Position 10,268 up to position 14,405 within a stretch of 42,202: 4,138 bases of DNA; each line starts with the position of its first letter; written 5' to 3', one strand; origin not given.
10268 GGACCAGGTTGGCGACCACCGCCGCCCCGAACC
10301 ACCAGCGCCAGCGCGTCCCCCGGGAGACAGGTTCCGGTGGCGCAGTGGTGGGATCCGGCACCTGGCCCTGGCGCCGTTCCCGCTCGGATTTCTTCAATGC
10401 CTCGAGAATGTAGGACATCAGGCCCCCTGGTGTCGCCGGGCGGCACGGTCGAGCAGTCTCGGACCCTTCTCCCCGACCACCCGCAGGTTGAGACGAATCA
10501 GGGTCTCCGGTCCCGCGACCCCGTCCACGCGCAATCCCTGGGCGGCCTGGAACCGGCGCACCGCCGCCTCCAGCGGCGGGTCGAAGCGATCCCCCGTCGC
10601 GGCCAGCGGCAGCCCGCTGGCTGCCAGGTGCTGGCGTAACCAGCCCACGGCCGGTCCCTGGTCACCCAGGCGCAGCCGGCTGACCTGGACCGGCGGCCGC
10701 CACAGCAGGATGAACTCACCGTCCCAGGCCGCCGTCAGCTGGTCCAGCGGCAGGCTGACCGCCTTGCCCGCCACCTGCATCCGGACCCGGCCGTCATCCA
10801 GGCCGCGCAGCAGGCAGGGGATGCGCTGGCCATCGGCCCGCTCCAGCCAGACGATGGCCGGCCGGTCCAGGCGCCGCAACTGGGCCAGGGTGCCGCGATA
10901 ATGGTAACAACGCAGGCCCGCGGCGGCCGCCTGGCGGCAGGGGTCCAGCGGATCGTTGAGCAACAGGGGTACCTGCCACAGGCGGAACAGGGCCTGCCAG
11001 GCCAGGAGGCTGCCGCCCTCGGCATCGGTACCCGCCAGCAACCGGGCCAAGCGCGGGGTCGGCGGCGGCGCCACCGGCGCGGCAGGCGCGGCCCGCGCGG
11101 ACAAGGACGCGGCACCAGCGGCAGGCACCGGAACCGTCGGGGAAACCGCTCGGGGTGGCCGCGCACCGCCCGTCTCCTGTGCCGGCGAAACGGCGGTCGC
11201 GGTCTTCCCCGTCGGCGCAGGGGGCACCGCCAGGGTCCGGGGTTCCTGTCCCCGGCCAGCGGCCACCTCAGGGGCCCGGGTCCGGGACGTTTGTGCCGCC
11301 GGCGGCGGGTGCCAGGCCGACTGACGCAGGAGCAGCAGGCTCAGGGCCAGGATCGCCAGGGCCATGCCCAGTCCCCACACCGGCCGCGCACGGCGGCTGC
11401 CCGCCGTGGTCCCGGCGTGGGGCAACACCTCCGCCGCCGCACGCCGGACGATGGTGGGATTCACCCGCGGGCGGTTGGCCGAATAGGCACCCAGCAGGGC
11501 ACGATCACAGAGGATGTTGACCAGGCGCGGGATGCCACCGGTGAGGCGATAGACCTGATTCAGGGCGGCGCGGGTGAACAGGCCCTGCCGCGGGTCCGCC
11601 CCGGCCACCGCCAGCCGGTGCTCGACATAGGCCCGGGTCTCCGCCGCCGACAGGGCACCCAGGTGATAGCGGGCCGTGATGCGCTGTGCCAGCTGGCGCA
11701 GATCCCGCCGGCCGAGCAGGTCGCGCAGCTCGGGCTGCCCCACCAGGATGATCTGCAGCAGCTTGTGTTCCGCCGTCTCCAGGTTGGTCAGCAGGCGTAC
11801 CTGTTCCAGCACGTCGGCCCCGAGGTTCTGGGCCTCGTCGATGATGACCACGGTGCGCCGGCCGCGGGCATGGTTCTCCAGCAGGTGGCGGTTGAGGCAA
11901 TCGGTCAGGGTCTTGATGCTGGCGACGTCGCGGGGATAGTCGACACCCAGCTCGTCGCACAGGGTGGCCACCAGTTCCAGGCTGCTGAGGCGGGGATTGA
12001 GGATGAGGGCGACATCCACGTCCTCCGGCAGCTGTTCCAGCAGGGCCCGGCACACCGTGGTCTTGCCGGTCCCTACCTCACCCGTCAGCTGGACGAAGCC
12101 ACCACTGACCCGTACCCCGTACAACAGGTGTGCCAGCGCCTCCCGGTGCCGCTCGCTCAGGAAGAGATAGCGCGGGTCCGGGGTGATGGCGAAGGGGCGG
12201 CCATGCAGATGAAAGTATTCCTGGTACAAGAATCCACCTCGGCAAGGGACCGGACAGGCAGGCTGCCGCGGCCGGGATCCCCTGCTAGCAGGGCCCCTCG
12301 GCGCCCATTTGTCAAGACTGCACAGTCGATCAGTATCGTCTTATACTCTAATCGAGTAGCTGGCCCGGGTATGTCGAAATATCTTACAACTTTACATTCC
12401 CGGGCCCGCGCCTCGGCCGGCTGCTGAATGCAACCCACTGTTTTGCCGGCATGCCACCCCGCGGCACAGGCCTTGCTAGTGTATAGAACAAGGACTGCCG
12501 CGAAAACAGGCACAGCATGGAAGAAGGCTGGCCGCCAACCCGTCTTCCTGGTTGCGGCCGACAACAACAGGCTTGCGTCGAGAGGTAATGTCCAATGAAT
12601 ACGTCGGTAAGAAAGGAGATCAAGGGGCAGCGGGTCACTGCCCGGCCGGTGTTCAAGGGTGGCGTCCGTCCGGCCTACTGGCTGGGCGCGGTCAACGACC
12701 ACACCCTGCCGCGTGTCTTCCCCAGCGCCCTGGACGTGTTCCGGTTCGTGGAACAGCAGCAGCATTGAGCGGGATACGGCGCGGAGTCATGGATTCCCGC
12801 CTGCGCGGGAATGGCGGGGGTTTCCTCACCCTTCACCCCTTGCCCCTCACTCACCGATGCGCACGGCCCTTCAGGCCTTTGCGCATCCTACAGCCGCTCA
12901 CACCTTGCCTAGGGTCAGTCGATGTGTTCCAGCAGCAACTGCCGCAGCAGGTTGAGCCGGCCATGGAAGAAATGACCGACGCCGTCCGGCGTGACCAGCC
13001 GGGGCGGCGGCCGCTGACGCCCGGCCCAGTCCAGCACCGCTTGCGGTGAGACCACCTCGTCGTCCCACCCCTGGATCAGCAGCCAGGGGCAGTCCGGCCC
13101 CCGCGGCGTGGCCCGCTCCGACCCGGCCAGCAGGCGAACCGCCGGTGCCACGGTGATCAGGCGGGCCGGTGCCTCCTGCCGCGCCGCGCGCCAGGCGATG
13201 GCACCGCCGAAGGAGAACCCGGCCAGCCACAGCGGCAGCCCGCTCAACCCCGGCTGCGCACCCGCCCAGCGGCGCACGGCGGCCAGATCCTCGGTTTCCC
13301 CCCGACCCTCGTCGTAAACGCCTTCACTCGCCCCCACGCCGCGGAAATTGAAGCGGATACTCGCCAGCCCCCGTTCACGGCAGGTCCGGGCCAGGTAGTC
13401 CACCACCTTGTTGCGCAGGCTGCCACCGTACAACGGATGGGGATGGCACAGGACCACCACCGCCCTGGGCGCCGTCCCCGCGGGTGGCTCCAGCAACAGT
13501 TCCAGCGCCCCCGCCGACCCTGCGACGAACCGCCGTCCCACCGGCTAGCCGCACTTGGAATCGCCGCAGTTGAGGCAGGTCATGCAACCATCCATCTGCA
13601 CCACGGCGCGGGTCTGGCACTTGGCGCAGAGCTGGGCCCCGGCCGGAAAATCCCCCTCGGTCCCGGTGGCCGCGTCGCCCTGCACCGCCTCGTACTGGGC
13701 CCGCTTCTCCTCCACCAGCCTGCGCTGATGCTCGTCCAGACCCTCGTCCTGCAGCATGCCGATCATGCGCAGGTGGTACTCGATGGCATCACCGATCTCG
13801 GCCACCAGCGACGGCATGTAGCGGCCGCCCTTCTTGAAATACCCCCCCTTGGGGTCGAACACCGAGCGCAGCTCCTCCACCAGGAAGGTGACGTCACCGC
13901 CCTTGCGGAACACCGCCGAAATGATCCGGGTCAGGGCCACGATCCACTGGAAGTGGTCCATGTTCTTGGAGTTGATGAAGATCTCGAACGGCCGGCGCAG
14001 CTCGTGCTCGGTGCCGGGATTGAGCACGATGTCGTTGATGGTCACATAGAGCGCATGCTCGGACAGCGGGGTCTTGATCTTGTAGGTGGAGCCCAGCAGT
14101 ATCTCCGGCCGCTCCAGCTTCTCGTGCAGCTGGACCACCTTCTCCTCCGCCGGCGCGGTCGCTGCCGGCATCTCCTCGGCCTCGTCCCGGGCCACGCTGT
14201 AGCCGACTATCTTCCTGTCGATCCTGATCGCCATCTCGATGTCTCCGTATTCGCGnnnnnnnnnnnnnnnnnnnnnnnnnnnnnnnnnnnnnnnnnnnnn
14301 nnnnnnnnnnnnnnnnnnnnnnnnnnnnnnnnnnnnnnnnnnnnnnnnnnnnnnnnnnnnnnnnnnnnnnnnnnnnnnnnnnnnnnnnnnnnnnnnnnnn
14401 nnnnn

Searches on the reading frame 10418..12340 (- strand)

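Call 23: search_protein_families(library=pfam, proteins=[window:10418-12340:-], max_evalue=0.001)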
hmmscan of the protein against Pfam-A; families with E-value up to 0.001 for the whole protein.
window:10418-12340:- (640 aa): 9 families
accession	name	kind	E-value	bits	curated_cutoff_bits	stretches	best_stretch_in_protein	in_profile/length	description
PF13401.12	AAA_22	-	1.5e-27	96.9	27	1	79-209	4-130/130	AAA domain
PF01471.23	PG_binding_1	-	1.3e-13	51.4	23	1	561-616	1-56/57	Putative peptidoglycan binding domain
PF13191.12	AAA_16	-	1.6e-11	45.4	32.6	1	60-193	3-163/167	AAA ATPase domain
PF20703.3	nSTAND1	-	2.1e-06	28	27.1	1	69-273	23-229/379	Novel STAND NTPase 1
PF13604.12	AAA_30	-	4e-06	27.1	27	1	81-204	19-126/191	AAA domain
PF13245.12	AAA_19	-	9.2e-05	23.1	25.1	1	81-202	12-125/134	AAA domain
PF00004.35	AAA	-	0.00024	22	21.2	0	85-198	3-103/131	ATPase family associated with various cellular activities (AAA)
PF21327.3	GspA_C39-like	-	0.00031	21.5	27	1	450-547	3-97/97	GspA, peptidase C39-like domain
PF02492.25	cobW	-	0.00039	20.5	20.7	0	84-115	4-35/180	CobW/HypB/UreG, nucleotide-binding domain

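Call 62: search_protein_families(library=ncbifam, proteins=[window:10418-12340:-], max_evalue=0.00001)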
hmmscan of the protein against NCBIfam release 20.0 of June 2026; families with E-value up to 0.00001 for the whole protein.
window:10418-12340:- (640 aa): 3 families
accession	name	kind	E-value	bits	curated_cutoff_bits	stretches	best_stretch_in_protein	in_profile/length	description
TIGR03015.1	pepcterm_ATPase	hypoth_equivalog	1.7e-82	276.9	324.5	1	38-300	1-261/269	XrtA/PEP-CTERM system-associated ATPase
NF052336.1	PdgHdaseHSB100310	equivalog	1.1e-06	28.3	500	1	559-625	188-254/316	peptidoglycan hydrolase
TIGR02869.1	spore_SleB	equivalog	2.8e-06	27.3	236.5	1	553-619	4-70/201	spore cortex-lytic enzyme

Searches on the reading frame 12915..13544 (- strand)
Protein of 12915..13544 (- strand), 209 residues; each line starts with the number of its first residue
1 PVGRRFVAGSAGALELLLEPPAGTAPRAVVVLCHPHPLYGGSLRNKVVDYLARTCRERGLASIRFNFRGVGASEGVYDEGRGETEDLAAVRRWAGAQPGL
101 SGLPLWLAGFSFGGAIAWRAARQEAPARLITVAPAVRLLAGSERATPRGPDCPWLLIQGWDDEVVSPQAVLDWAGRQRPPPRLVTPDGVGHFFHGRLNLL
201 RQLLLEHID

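Call 23: search_protein_families(library=pfam, proteins=[window:12915-13544:-], max_evalue=0.001)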
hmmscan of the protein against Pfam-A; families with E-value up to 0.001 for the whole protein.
window:12915-13544:- (209 aa): 4 families
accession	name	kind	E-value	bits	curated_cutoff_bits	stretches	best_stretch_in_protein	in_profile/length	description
PF02129.25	Peptidase_S15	-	2.4e-12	47.6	23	1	43-136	34-127/262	X-Pro dipeptidyl-peptidase (S15 family)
PF00561.26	Abhydrolase_1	-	9.3e-11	42.3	25.8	1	29-127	2-92/245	alpha/beta hydrolase fold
PF12146.15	Hydrolase_4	-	1.8e-10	41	27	1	25-138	2-113/239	Serine aminopeptidase, S33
PF12697.13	Abhydrolase_6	-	5.9e-06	27.5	26.3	1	30-185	1-152/217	Alpha/beta hydrolase family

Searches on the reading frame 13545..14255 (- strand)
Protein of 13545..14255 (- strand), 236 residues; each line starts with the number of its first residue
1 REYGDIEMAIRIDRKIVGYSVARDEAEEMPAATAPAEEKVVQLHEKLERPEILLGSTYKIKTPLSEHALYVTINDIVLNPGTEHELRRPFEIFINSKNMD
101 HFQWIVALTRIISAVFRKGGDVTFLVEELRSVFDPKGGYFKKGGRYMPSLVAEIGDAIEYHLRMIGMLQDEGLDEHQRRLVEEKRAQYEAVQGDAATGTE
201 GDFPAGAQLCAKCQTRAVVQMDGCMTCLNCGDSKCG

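Call 23: search_protein_families(library=pfam, proteins=[window:13545-14255:-], max_evalue=0.001)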
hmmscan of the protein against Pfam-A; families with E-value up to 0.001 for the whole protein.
window:13545-14255:- (236 aa): 1 family
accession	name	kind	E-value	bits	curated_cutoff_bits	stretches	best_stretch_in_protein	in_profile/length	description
PF12637.14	TSCPD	-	1.9e-08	34.9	22.8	1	58-161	3-87/88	TSCPD domain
